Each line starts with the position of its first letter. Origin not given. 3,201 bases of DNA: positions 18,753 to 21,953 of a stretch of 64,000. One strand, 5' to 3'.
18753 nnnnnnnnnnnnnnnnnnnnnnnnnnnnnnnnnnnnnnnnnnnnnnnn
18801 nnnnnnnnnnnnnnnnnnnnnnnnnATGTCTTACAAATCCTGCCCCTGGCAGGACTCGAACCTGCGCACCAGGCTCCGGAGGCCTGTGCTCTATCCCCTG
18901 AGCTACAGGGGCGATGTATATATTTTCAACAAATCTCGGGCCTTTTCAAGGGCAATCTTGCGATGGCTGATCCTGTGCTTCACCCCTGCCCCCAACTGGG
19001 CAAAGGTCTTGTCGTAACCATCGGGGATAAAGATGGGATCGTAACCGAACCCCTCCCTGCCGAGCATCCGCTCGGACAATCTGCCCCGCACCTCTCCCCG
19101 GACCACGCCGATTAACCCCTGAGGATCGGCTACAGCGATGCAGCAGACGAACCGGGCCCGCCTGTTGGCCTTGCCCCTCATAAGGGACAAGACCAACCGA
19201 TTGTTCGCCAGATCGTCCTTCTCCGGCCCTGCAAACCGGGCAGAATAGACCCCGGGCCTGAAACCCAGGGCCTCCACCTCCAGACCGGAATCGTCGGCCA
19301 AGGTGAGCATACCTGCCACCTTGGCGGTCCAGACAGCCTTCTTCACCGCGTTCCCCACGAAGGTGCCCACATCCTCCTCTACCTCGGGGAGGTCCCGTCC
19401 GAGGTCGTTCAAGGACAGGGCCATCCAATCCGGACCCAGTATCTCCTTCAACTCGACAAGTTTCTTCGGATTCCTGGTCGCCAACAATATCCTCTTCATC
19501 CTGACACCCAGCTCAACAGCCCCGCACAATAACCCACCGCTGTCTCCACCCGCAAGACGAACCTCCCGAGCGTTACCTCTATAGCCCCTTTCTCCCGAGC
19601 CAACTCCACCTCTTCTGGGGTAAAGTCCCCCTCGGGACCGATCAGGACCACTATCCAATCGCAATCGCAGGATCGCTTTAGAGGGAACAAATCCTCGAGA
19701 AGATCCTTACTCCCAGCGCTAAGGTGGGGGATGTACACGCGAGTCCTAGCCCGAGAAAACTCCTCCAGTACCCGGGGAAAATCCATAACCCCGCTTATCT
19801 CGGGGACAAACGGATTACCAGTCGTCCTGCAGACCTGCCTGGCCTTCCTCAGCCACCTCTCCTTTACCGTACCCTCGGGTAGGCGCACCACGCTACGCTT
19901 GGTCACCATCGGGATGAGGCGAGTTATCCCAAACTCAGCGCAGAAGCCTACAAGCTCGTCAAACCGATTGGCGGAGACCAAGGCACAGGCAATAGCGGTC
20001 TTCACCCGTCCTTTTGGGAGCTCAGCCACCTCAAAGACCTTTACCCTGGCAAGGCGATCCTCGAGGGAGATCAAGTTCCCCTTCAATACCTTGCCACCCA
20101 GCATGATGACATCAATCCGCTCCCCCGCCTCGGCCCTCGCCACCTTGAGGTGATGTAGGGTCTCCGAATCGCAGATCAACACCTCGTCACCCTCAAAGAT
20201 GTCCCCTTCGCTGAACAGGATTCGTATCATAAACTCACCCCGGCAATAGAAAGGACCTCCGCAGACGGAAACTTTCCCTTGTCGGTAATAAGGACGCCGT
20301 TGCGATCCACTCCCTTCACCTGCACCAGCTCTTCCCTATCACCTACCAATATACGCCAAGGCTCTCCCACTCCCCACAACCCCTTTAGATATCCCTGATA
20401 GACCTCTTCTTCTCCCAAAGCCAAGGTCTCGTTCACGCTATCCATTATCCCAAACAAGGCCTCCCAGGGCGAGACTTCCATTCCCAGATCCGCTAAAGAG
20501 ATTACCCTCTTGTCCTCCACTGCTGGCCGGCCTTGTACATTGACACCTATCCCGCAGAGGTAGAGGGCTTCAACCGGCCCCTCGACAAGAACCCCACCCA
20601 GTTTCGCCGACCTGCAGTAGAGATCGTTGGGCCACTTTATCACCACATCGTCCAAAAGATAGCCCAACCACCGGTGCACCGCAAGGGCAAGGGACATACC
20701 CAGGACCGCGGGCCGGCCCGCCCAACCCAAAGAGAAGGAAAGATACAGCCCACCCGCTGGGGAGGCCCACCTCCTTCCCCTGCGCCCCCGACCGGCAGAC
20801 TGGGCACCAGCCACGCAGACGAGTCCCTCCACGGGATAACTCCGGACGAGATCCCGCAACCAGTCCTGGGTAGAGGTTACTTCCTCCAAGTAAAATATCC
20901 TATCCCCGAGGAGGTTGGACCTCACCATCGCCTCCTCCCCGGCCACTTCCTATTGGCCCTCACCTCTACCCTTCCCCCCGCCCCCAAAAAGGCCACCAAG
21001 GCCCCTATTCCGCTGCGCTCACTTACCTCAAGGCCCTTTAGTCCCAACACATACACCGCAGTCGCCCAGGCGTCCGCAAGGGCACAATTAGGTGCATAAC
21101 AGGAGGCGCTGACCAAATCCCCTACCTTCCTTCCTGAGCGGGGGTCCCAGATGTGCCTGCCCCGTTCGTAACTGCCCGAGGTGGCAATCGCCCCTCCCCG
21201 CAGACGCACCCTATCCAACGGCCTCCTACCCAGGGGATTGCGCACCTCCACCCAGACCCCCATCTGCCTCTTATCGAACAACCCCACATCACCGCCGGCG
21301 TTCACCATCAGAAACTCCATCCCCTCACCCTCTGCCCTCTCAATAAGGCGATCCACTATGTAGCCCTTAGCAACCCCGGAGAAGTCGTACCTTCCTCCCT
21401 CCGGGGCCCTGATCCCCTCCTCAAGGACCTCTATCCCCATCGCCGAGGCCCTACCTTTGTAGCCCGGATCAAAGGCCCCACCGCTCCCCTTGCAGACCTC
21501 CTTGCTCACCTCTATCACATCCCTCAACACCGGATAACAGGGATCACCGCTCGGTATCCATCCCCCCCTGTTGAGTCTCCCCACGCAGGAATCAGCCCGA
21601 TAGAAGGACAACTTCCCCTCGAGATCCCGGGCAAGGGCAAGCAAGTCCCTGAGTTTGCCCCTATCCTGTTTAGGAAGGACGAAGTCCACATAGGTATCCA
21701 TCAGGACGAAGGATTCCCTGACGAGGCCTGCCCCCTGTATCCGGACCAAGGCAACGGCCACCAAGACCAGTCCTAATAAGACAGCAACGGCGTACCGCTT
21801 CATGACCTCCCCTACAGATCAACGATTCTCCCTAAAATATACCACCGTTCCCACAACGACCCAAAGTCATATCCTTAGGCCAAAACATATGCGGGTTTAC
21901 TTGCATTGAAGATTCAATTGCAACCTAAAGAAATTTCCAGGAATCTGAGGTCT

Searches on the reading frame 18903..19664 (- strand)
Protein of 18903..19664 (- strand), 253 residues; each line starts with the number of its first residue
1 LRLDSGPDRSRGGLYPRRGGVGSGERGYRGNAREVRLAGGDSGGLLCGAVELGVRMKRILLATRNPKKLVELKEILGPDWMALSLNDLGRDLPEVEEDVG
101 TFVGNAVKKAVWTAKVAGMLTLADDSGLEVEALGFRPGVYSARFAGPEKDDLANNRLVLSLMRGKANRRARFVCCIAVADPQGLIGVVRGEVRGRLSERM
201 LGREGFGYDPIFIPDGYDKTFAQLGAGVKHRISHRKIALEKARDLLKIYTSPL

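Call 54: search_protein_families(library=pfam, proteins=[window:18903-19664:-], max_evalue=0.00001)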
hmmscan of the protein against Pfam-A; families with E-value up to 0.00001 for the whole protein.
window:18903-19664:- (253 aa): 1 family
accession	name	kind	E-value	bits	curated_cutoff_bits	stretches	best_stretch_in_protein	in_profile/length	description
PF01725.21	Ham1p_like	-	1.1e-57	195.4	22.5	1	59-243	1-184/186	Ham1 family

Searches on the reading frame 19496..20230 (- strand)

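Call 54: search_protein_families(library=pfam, proteins=[window:19496-20230:-], max_evalue=0.00001)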
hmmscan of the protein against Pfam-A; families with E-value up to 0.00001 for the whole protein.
window:19496-20230:- (244 aa): 1 family
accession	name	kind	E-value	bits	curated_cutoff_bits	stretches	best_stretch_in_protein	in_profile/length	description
PF04452.19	Methyltrans_RNA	-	2.4e-29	102.5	23.9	1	76-239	5-164/165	RNA methyltransferase domain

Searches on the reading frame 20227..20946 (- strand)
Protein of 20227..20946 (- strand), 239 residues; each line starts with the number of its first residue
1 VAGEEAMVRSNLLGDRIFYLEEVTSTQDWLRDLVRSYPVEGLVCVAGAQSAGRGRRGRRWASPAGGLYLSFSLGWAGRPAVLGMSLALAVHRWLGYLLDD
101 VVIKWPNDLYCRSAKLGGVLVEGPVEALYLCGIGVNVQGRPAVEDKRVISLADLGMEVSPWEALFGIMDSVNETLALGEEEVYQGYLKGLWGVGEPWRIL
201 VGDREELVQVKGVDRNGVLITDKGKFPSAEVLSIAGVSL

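Call 53: search_protein_families(library=pfam, proteins=[window:20227-20946:-], max_evalue=0.00001)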
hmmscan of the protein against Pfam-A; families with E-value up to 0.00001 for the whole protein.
window:20227-20946:- (239 aa): 1 family
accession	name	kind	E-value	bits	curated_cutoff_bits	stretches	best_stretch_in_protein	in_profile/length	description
PF03099.24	BPL_LplA_LipB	-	4.6e-16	59.4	21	1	23-125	5-119/133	Biotin/lipoate A/B protein ligase family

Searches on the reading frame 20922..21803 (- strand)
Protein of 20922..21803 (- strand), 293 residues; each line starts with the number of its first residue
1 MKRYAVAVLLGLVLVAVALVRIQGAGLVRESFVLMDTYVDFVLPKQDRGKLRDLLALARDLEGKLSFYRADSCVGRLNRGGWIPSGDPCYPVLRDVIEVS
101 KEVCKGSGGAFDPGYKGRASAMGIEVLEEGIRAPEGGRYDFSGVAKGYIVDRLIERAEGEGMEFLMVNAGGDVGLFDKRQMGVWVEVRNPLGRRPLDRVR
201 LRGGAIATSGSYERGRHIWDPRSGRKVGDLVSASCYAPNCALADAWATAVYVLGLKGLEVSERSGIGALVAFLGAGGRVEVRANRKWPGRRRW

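Call 53: search_protein_families(library=pfam, proteins=[window:20922-21803:-], max_evalue=0.00001)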
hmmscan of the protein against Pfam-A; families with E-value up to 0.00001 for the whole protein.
window:20922-21803:- (293 aa): 1 family
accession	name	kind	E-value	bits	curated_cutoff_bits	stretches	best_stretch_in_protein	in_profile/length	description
PF02424.20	ApbE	-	3.8e-37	128.7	25.6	2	137-268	124-264/266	ApbE family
